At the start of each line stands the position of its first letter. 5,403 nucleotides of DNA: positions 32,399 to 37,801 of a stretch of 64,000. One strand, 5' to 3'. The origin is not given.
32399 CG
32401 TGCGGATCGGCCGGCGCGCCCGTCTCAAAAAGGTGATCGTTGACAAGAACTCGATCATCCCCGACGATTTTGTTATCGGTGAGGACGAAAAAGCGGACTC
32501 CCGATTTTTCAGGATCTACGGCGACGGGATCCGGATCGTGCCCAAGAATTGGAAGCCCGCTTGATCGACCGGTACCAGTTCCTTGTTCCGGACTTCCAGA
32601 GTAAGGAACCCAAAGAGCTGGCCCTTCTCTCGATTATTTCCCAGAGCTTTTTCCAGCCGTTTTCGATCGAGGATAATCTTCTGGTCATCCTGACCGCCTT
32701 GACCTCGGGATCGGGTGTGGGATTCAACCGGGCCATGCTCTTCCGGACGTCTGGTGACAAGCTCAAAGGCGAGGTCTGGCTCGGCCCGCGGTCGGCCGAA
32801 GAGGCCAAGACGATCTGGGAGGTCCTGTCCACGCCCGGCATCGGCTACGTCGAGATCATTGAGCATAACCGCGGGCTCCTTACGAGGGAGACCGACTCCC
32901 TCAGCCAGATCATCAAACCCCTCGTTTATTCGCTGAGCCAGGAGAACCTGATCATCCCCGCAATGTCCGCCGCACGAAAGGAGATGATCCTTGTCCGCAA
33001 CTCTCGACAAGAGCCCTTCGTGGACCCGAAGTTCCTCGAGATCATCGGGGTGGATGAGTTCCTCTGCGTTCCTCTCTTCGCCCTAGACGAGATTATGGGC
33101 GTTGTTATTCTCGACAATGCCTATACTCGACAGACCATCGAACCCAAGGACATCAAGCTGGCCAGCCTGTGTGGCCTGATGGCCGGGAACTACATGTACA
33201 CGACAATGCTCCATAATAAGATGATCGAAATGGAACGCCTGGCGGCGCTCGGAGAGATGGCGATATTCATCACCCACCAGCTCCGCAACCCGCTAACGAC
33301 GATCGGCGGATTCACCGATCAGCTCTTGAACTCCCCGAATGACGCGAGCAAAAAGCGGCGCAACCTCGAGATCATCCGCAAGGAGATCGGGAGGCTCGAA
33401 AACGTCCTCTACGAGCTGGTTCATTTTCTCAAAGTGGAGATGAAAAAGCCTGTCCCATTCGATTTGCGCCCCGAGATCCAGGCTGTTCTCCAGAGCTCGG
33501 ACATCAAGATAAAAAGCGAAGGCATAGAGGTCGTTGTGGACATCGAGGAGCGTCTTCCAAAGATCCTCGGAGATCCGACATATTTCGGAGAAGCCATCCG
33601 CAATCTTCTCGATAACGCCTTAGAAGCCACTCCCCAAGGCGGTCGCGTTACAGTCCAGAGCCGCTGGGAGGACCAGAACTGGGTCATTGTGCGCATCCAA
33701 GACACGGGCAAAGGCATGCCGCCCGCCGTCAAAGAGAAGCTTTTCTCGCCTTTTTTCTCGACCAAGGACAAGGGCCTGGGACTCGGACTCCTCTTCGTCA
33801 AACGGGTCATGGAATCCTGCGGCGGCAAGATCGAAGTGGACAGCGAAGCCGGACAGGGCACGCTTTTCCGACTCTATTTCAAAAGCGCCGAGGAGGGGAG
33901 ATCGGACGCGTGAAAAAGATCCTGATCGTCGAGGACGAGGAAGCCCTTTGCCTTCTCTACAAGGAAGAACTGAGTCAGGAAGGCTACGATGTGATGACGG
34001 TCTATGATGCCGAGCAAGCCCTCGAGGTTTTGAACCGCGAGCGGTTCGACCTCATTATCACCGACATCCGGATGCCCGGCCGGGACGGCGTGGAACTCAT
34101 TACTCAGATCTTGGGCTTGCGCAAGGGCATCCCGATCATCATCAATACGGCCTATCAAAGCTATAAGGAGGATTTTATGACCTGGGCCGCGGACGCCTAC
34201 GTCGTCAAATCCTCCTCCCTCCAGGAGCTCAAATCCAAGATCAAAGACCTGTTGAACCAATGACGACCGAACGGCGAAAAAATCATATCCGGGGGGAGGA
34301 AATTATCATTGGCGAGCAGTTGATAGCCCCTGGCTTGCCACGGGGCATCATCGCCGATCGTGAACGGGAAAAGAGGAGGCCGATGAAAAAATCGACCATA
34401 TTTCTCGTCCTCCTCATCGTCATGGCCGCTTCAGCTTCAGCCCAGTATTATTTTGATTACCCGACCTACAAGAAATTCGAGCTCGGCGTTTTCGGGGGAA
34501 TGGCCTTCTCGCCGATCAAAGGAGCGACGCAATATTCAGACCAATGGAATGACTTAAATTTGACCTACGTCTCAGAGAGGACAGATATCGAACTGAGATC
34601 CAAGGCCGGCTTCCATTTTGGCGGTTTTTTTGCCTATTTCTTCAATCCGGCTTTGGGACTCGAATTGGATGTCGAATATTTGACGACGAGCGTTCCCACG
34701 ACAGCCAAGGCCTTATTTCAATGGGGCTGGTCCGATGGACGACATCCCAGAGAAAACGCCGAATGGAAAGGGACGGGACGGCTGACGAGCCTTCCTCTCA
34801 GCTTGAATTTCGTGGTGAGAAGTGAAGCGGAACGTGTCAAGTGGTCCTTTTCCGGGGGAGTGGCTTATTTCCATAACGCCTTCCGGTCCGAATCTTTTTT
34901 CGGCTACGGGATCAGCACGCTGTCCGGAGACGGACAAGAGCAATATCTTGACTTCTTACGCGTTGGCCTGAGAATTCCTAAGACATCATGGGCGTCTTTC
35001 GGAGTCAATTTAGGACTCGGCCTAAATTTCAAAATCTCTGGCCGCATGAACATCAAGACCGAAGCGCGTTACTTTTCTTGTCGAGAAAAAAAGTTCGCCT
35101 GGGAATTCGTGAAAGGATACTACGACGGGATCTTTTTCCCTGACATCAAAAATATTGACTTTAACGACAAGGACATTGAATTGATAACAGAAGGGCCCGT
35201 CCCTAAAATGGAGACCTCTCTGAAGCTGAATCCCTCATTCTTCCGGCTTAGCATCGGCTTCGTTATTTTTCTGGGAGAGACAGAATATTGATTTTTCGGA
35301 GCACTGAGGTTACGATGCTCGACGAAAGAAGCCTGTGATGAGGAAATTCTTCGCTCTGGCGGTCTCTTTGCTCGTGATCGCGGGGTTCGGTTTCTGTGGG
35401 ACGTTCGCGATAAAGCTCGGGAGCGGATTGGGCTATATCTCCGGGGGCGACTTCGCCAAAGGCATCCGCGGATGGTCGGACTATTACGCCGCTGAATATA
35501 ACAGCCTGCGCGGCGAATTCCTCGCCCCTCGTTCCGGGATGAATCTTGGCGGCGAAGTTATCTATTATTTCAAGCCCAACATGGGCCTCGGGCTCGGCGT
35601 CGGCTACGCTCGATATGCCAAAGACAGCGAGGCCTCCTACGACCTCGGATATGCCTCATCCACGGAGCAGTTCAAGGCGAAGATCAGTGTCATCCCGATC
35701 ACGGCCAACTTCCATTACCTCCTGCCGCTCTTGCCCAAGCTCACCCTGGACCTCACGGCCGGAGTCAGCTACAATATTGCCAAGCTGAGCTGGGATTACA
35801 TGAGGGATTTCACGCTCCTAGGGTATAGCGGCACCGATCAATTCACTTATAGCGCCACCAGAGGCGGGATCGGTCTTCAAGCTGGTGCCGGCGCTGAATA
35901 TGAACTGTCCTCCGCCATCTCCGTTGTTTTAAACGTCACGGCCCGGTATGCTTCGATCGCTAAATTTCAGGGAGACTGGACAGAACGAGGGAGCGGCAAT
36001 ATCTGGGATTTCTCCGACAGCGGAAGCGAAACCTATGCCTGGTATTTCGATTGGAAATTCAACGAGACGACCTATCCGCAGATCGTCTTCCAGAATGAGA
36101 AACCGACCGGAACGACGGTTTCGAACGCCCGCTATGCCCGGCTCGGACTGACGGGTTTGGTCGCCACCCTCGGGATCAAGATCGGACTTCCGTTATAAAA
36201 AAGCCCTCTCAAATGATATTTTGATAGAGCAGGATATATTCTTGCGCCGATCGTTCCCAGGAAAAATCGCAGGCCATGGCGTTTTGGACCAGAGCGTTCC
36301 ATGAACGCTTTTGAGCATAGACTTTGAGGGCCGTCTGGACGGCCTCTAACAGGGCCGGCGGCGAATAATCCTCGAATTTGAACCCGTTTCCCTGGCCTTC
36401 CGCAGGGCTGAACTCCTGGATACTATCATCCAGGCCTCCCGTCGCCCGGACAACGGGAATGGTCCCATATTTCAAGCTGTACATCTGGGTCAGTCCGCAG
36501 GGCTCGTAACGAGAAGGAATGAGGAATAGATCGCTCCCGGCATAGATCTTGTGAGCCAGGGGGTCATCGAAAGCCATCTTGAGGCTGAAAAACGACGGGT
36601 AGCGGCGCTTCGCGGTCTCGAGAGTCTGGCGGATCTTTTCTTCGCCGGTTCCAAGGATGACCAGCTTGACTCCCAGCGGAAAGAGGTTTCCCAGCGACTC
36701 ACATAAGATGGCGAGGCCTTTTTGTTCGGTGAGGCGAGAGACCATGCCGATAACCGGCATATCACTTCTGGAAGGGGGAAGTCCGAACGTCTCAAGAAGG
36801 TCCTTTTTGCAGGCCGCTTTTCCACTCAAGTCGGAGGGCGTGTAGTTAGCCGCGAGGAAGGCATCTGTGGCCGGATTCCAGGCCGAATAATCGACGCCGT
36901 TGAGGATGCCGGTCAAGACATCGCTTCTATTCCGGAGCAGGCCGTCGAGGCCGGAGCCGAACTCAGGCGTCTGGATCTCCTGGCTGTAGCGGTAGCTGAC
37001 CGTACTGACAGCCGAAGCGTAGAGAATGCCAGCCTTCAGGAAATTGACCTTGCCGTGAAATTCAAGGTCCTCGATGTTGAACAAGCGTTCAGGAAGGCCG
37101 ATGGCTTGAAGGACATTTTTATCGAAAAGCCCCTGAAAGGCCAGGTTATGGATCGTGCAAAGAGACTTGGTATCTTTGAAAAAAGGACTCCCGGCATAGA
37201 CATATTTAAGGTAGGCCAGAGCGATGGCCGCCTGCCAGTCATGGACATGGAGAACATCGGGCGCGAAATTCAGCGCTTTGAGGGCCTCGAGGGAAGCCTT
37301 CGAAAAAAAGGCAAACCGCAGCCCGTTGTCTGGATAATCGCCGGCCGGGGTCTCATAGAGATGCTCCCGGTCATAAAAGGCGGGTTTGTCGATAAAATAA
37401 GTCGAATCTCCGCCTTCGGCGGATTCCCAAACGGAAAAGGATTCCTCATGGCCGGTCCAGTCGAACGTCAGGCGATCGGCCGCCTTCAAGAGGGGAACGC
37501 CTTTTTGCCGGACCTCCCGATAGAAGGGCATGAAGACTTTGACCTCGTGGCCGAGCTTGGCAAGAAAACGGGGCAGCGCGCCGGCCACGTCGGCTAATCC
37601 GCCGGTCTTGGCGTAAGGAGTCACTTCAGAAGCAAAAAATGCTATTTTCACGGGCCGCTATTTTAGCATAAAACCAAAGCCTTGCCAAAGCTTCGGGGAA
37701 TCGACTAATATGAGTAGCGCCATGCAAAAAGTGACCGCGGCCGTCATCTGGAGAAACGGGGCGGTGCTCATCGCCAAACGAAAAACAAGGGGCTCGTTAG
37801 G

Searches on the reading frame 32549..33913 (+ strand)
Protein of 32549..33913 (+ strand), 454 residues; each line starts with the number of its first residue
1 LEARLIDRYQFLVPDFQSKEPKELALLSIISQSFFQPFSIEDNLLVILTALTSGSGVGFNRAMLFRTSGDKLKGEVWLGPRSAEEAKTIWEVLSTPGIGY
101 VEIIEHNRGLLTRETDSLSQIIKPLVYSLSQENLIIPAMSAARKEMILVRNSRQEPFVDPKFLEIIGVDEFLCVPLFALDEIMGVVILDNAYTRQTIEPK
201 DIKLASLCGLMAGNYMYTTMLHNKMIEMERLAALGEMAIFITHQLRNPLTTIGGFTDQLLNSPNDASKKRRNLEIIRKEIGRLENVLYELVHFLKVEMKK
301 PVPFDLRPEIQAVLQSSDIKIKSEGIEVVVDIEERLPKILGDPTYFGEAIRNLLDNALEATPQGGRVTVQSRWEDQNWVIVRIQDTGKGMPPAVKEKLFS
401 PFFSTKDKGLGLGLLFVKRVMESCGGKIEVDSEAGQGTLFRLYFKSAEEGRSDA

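Call 70: search_protein_families(library=pfam, proteins=[window:32549-33913:+], max_evalue=1e-8)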
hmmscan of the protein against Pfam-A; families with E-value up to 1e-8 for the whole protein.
window:32549-33913:+ (454 aa): 2 families
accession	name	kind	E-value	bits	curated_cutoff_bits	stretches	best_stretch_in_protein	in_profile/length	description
PF02518.31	HATPase_c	-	3.9e-26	92.1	26.4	1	341-446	1-109/111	Histidine kinase-, DNA gyrase B-, and HSP90-like ATPase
PF00512.31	HisKA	-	3e-09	37.2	26.9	1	236-295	4-62/66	His Kinase A (phospho-acceptor) domain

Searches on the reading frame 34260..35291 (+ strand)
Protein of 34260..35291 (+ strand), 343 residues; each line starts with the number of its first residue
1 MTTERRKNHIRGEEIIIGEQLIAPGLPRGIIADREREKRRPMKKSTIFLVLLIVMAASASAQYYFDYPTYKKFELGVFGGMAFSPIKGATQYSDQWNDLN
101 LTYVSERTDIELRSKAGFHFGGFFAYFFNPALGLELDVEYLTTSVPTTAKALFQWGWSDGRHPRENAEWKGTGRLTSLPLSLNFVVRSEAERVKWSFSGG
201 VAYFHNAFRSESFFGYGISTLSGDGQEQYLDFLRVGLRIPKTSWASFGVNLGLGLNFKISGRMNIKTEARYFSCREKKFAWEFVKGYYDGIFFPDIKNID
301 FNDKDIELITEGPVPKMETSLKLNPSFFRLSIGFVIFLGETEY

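Call 70: search_protein_families(library=pfam, proteins=[window:34260-35291:+], max_evalue=1e-8)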
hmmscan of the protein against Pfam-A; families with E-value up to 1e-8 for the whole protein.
window:34260-35291:+ (343 aa): 1 family
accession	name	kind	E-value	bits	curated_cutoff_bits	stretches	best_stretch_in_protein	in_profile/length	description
PF13505.12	OMP_b-brl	-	8.1e-10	39.6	28.7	1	49-273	3-154/175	Outer membrane protein beta-barrel domain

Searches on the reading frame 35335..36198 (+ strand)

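Call 70: search_protein_families(library=pfam, proteins=[window:35335-36198:+], max_evalue=1e-8)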
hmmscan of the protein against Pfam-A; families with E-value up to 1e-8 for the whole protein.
window:35335-36198:+ (287 aa): 1 family
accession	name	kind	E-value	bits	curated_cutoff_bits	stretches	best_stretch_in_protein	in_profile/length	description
PF13505.12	OMP_b-brl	-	9.4e-09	36.1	28.7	0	59-205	42-154/175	Outer membrane protein beta-barrel domain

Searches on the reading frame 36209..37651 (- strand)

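Call 70: search_protein_families(library=pfam, proteins=[window:36209-37651:-], max_evalue=1e-8)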
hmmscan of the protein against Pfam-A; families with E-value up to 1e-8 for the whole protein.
window:36209-37651:- (480 aa): 3 families
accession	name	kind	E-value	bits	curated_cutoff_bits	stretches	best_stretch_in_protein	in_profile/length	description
PF08323.17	Glyco_transf_5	-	5.7e-84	282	22.7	1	2-241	1-239/239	Starch synthase catalytic domain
PF00534.26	Glycos_transf_1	-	8e-14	52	26.4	1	295-445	12-159/172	Glycosyl transferases group 1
PF13692.12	Glyco_trans_1_4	-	2.1e-11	44.7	27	1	299-442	2-140/142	Glycosyl transferases group 1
